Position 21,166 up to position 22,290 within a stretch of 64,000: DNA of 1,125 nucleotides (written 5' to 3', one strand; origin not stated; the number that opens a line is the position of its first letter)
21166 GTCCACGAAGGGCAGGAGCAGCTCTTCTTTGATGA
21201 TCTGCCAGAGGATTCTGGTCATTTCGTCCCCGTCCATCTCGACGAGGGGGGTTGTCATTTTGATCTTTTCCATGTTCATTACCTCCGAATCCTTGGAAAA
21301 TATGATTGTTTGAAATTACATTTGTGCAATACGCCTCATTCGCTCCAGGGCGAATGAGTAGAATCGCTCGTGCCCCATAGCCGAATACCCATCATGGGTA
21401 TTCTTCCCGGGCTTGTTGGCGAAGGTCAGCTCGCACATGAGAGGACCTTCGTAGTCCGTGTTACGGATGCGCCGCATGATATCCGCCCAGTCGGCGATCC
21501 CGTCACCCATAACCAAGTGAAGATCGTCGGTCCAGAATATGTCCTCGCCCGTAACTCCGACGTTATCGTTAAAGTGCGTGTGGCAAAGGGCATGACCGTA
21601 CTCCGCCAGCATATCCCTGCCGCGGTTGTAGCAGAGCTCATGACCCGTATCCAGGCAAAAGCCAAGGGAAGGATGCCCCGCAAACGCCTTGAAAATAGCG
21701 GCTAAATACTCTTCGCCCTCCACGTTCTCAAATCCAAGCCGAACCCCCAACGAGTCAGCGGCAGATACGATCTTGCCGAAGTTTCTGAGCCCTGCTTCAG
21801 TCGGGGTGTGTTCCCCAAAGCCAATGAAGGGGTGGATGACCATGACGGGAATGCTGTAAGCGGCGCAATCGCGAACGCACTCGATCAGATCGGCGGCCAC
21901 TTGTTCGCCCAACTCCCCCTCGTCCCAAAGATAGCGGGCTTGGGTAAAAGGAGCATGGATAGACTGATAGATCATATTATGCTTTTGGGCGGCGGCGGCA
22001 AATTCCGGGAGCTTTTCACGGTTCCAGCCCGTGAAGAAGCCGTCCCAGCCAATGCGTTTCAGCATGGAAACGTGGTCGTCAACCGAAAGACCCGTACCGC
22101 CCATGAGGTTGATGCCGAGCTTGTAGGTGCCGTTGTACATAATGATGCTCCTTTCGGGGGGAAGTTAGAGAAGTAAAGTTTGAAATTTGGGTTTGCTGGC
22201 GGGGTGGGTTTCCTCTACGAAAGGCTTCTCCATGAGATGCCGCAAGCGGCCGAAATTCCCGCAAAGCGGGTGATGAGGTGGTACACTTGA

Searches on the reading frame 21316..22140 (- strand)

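Call 71: search_protein_families(library=pfam, proteins=[window:21316-22140:-], max_evalue=0.01)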
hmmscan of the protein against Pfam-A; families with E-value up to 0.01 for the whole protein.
window:21316-22140:- (274 aa): 1 family
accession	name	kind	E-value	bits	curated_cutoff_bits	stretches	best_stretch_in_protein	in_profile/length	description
PF01261.30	AP_endonuc_2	-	1.2e-29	104.2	31.1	1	29-242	6-233/249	Xylose isomerase-like TIM barrel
